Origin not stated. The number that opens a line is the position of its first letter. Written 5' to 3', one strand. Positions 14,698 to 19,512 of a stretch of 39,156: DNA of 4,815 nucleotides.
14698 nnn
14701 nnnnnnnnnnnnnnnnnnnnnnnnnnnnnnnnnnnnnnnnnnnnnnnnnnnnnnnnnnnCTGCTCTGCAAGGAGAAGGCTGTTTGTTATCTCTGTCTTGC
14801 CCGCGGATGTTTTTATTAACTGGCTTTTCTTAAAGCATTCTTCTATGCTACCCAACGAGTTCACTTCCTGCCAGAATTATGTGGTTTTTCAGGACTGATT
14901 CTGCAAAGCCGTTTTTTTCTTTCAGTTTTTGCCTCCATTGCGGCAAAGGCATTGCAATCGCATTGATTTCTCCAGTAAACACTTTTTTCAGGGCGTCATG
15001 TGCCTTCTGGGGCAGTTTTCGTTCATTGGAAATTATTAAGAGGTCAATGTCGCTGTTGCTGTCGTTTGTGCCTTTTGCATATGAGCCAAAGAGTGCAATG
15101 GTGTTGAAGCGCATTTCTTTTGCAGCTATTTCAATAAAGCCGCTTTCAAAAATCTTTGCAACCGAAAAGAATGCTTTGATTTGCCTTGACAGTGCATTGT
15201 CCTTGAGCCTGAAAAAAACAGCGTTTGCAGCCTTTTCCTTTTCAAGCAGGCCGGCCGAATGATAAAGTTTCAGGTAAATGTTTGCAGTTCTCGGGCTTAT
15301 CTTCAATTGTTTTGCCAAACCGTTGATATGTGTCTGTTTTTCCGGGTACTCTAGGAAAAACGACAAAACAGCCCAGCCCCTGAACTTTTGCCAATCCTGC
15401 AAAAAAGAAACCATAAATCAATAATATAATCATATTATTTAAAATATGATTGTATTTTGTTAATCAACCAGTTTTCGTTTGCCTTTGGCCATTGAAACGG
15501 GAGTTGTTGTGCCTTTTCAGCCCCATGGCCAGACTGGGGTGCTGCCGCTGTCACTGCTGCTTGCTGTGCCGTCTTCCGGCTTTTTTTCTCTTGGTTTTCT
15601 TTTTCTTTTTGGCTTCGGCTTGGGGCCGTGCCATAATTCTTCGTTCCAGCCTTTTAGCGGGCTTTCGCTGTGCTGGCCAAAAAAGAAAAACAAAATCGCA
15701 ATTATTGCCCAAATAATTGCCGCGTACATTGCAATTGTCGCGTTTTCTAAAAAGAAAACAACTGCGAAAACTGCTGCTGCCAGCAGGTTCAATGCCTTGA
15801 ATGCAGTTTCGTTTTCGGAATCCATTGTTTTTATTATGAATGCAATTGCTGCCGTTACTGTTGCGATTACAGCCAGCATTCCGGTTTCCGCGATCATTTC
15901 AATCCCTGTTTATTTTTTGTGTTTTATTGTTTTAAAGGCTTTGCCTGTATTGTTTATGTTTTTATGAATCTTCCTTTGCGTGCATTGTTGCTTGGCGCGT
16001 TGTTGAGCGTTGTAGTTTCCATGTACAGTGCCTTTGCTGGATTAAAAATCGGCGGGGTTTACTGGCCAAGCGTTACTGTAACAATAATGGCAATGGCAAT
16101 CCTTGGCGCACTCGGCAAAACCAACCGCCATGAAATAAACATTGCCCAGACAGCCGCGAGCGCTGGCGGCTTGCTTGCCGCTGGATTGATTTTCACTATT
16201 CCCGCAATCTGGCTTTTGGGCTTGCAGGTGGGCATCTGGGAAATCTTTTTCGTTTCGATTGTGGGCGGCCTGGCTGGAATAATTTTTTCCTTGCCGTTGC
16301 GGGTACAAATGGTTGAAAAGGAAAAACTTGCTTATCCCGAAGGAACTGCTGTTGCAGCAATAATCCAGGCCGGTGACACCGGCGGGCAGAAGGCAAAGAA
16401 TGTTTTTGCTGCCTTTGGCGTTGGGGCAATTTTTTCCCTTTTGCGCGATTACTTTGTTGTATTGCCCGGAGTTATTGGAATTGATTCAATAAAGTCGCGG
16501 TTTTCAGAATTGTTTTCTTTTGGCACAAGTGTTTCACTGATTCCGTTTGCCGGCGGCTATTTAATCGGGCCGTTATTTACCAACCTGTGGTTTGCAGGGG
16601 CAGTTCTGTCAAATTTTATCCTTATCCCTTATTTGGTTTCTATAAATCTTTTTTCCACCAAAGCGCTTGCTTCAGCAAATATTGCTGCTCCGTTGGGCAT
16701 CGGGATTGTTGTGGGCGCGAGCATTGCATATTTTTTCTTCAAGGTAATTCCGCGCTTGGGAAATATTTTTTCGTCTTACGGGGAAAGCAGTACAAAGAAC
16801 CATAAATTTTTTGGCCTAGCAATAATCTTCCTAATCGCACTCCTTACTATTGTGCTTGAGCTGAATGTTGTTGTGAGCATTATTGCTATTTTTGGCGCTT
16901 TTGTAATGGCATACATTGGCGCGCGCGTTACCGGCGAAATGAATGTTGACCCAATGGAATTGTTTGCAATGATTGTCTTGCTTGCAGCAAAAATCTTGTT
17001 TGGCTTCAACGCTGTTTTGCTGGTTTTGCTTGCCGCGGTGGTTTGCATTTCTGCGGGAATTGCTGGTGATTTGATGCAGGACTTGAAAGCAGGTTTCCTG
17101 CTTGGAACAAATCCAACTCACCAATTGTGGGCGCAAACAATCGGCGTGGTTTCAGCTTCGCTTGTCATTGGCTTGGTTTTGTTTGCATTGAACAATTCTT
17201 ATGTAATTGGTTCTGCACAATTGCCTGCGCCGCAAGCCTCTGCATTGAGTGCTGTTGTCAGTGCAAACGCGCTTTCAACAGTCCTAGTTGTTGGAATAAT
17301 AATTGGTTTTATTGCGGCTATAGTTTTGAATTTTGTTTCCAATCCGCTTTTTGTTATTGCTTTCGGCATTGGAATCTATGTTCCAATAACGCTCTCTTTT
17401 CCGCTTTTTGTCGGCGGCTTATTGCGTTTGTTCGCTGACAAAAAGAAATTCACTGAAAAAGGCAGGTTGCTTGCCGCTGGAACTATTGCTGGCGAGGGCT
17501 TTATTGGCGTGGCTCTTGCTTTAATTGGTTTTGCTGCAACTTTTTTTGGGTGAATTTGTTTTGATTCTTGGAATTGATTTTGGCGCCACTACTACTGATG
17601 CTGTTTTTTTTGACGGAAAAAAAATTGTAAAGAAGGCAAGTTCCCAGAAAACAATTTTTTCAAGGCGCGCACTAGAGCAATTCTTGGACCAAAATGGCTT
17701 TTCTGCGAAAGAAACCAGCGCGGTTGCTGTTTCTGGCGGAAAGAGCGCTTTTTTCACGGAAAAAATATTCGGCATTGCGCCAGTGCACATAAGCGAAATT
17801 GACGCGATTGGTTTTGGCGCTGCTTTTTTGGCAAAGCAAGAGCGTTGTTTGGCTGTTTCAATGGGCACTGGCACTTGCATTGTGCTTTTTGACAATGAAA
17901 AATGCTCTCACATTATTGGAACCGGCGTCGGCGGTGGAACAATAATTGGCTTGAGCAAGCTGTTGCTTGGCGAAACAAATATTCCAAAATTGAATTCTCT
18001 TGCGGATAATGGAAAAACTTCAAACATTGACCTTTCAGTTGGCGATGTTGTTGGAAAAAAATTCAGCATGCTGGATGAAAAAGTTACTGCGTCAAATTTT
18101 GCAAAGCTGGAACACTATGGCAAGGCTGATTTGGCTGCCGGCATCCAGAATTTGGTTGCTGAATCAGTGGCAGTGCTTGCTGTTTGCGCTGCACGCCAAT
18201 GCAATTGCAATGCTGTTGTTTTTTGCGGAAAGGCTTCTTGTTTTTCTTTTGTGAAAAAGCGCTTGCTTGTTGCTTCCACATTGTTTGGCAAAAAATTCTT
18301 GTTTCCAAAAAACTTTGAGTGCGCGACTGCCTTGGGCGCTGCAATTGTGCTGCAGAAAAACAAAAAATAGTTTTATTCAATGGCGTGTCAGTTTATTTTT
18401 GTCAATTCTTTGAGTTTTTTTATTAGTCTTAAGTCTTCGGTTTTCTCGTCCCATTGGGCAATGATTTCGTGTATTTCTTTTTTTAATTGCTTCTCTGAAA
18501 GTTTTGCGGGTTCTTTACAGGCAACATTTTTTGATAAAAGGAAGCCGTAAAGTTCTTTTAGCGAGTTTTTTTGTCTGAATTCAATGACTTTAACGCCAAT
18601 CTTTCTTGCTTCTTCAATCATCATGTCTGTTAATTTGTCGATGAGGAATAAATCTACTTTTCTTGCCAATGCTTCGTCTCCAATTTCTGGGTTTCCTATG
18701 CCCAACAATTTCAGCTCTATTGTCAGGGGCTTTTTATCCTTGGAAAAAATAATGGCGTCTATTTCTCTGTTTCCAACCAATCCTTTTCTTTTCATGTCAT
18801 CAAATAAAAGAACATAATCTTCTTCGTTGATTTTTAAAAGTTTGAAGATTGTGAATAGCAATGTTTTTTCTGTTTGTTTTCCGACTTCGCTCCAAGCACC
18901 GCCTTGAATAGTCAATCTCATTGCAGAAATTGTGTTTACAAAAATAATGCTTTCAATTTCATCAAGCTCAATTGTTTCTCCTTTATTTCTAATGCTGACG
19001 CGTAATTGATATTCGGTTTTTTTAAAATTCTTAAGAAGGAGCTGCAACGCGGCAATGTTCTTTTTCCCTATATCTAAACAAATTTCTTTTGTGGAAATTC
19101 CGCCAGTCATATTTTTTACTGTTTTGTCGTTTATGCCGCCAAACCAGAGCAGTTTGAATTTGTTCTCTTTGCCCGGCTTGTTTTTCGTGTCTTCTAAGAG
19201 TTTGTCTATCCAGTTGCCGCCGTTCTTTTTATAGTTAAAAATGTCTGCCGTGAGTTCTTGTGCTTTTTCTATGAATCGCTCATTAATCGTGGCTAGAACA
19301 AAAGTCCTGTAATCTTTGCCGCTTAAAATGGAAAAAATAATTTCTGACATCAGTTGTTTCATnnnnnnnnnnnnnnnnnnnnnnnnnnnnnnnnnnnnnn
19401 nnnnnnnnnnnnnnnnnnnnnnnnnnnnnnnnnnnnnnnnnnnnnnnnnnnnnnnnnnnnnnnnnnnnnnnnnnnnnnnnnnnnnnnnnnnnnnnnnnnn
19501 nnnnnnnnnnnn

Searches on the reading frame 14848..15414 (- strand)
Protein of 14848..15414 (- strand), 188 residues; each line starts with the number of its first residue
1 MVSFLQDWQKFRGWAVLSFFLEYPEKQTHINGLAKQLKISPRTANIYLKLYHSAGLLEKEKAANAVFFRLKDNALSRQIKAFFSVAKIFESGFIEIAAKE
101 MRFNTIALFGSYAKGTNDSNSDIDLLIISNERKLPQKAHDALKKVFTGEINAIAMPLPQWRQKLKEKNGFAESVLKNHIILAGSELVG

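Call 61: search_protein_families(library=pfam, proteins=[window:14848-15414:-], max_evalue=0.001)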
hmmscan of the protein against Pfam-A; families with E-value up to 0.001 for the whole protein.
window:14848-15414:- (188 aa): 3 families
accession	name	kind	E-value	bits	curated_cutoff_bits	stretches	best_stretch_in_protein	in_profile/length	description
PF01909.29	NTP_transf_2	-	3.7e-10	40.5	21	1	105-145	16-59/93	Nucleotidyltransferase domain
PF18765.7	Polbeta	-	7.7e-09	36.1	26.9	1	94-138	4-43/93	Polymerase beta, Nucleotidyltransferase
PF22600.2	MTPAP-like_central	-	0.00074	20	27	0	96-138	32-74/139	Poly(A) RNA polymerase, mitochondrial-like, central palm domain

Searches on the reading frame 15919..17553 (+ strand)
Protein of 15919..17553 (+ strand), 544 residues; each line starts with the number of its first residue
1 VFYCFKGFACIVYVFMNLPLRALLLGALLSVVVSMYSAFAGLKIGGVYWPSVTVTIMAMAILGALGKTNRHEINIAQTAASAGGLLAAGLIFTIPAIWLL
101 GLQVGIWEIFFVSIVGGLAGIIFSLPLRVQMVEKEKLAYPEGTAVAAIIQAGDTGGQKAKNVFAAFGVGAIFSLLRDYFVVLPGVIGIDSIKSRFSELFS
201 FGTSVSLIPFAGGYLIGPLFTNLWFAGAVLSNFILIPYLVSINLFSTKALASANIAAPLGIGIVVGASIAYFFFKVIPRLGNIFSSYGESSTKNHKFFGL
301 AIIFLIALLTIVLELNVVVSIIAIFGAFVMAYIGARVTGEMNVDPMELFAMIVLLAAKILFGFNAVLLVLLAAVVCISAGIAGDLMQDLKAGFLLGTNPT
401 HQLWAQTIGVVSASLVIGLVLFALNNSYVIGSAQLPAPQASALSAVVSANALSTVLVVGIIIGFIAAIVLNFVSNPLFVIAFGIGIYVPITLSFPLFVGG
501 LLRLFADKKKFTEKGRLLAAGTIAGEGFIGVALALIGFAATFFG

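Call 61: search_protein_families(library=pfam, proteins=[window:15919-17553:+], max_evalue=0.001)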
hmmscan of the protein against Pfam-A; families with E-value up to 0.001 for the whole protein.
window:15919-17553:+ (544 aa): 1 family
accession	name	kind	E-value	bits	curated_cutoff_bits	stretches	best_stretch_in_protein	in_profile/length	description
PF03169.20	OPT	-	5.1e-63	214.2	25.8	2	299-535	362-621/623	OPT oligopeptide transporter protein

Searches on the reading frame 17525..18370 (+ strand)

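Call 61: search_protein_families(library=pfam, proteins=[window:17525-18370:+], max_evalue=0.001)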
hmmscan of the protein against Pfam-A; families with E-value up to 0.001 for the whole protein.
window:17525-18370:+ (281 aa): 4 families
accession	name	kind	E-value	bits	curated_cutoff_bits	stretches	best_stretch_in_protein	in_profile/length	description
PF03630.20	Fumble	-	5.2e-19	69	28.5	1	109-236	150-291/334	Fumble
PF00814.31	TsaD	-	2.4e-06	27.9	24.8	1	87-262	85-251/264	tRNA N6-adenosine threonylcarbamoyltransferase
PF01869.26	BcrAD_BadFG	-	5.2e-06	26.6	31.5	1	15-133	1-134/271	BadF/BadG/BcrA/BcrD ATPase family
PF05378.19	Hydant_A_N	-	0.00068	19.8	25.2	0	15-68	2-61/176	Hydantoinase/oxoprolinase N-terminal region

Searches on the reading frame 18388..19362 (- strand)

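Call 61: search_protein_families(library=pfam, proteins=[window:18388-19362:-], max_evalue=0.001)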
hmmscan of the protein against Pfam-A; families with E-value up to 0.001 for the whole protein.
window:18388-19362:- (324 aa): 1 family
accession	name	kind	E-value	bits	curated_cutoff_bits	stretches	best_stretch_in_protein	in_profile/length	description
PF09516.16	RE_CfrBI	-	4e-86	288.9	25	1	3-248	2-256/257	CfrBI restriction endonuclease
